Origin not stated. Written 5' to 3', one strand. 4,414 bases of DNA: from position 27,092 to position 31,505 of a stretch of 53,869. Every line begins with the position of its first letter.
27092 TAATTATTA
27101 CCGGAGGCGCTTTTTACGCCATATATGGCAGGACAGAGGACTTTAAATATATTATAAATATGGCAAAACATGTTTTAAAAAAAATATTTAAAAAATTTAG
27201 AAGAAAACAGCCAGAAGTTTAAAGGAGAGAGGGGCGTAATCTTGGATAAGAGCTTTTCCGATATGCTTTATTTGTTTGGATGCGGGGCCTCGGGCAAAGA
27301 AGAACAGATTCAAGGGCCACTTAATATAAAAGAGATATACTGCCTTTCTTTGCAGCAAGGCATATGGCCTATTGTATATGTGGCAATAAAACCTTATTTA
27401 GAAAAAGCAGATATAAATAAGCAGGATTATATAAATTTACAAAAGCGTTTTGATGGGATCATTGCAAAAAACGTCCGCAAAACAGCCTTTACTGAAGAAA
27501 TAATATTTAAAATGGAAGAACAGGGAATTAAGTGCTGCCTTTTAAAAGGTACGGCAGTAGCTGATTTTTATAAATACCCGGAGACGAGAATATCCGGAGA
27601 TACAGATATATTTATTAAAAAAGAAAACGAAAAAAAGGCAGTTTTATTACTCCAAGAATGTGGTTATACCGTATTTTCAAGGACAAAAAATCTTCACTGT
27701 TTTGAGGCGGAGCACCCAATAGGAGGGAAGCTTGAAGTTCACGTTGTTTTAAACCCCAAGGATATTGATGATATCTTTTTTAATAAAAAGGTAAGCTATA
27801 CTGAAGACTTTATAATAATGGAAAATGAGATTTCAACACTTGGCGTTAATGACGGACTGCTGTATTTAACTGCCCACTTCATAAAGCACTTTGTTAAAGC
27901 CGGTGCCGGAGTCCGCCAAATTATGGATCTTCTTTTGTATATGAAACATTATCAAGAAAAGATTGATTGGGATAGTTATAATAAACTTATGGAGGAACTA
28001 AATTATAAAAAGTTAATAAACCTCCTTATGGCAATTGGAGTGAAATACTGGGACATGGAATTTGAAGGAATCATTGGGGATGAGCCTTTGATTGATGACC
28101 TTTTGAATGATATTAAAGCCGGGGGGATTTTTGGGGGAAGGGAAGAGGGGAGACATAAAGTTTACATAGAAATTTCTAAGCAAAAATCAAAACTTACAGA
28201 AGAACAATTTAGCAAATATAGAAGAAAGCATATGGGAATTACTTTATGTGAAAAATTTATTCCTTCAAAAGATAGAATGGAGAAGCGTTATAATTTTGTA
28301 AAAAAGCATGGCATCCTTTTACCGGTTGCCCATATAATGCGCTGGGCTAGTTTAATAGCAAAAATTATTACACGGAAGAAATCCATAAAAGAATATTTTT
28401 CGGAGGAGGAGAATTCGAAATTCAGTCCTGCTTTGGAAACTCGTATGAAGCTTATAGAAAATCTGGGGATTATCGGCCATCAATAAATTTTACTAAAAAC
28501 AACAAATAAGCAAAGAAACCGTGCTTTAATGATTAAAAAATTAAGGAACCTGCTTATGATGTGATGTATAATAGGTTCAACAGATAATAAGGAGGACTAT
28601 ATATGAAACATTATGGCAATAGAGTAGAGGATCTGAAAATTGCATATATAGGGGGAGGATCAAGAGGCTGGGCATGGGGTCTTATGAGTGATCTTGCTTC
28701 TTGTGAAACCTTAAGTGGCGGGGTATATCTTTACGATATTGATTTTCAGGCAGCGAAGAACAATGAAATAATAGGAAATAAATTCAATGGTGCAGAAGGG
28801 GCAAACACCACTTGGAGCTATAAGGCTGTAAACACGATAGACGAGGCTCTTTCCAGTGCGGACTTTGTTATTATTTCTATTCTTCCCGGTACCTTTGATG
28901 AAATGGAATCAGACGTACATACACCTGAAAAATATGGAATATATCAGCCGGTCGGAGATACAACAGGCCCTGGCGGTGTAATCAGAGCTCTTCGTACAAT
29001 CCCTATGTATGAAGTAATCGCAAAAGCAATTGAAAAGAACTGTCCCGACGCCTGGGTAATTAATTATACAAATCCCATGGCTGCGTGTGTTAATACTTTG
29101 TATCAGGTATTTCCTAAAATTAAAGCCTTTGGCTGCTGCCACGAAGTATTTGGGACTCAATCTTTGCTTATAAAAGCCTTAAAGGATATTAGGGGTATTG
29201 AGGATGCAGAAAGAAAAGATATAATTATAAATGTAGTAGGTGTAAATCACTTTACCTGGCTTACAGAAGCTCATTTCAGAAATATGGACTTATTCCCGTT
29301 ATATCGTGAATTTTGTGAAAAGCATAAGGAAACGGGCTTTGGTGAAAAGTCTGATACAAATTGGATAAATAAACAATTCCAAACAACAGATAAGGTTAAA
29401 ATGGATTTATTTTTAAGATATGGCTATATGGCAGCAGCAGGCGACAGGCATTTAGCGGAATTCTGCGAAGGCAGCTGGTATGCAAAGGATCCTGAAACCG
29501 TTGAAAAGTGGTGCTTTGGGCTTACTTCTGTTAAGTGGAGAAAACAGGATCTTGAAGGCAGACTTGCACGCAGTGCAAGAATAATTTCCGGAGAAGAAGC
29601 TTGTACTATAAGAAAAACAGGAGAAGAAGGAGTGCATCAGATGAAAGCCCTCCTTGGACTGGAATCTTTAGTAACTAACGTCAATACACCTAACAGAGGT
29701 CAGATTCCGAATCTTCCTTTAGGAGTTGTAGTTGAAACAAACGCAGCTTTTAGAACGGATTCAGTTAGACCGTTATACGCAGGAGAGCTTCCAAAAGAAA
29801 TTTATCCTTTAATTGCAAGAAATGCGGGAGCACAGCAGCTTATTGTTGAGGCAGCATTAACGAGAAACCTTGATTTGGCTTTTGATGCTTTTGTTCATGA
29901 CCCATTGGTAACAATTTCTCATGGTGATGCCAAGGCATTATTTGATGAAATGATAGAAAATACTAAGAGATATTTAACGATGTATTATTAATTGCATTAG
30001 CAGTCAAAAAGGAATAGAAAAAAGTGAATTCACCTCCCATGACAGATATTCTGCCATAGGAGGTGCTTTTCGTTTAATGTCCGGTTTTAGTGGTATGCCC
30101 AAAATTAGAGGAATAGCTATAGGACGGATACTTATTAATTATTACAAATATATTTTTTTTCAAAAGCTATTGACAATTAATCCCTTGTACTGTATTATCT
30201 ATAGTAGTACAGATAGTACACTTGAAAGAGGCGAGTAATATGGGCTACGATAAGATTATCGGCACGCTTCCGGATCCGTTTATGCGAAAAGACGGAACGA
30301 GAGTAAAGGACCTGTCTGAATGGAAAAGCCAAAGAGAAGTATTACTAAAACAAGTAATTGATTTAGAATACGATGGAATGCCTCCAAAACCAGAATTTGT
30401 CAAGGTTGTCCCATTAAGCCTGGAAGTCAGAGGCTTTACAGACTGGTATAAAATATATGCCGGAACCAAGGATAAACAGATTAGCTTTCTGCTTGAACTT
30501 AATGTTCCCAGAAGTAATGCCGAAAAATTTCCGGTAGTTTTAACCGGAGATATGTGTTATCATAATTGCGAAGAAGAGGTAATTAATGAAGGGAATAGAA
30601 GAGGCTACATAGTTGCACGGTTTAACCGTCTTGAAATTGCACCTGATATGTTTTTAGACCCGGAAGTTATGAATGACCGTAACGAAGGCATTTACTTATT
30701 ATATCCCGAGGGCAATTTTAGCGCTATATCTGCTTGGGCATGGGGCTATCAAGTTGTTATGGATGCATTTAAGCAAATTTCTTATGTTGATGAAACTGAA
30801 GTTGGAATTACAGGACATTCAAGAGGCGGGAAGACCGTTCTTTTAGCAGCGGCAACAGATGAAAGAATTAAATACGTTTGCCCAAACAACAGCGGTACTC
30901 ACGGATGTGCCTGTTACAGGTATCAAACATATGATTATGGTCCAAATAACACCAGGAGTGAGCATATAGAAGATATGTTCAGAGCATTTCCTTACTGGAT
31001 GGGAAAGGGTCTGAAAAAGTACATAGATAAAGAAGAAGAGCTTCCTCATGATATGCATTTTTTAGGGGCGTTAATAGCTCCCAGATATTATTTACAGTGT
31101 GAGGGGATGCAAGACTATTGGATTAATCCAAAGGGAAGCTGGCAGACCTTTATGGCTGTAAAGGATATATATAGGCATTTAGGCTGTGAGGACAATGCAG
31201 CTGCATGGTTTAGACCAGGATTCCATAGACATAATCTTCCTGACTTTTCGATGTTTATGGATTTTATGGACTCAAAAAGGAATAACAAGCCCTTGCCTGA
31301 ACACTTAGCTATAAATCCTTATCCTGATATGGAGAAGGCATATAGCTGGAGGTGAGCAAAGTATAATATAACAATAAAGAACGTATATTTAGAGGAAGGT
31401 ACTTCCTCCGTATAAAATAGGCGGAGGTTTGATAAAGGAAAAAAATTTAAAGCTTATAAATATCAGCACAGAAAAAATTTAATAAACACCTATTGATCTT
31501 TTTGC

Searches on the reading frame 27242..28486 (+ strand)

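Call 19: search_protein_families(library=pfam, proteins=[window:27242-28486:+])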
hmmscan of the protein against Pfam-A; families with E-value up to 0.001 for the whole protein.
window:27242-28486:+ (414 aa): 1 family
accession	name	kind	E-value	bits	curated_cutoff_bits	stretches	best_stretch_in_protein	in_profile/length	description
PF14907.12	NTP_transf_5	-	1.3e-34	120.4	31.2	1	28-265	4-243/249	Uncharacterised nucleotidyltransferase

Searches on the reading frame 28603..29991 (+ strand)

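Call 43: search_protein_families(library=pfam, proteins=[window:28603-29991:+])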
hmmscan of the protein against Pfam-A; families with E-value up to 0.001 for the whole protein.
window:28603-29991:+ (462 aa): 2 families
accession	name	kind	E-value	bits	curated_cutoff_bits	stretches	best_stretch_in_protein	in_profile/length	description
PF02056.22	Glyco_hydro_4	-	2.8e-56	190.4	23.2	1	12-193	1-181/183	Family 4 glycosyl hydrolase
PF11975.13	Glyco_hydro_4C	-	1.8e-44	152.7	24.1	1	211-436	1-211/211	Family 4 glycosyl hydrolase C-terminal domain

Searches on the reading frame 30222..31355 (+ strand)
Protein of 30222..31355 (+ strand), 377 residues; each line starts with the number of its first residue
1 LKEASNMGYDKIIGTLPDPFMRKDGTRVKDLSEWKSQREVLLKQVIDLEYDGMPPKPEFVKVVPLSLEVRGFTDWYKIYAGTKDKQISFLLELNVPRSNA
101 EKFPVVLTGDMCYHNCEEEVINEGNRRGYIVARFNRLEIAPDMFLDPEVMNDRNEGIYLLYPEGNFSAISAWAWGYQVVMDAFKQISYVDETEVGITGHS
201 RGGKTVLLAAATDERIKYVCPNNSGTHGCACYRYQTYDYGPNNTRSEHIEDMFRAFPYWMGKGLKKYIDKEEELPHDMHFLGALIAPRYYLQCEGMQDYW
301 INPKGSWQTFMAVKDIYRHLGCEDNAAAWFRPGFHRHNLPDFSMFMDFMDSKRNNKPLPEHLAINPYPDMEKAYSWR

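Call 43: search_protein_families(library=pfam, proteins=[window:30222-31355:+])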
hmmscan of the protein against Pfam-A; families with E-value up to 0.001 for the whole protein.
window:30222-31355:+ (377 aa): 2 families
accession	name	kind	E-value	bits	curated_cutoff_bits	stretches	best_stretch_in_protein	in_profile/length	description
PF22244.2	GCE_fung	-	2.7e-40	139.1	27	1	82-321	5-231/231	Glucuronyl esterase, fungi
PF00326.27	Peptidase_S9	-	0.00063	19.7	22.6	0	179-220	51-93/213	Prolyl oligopeptidase family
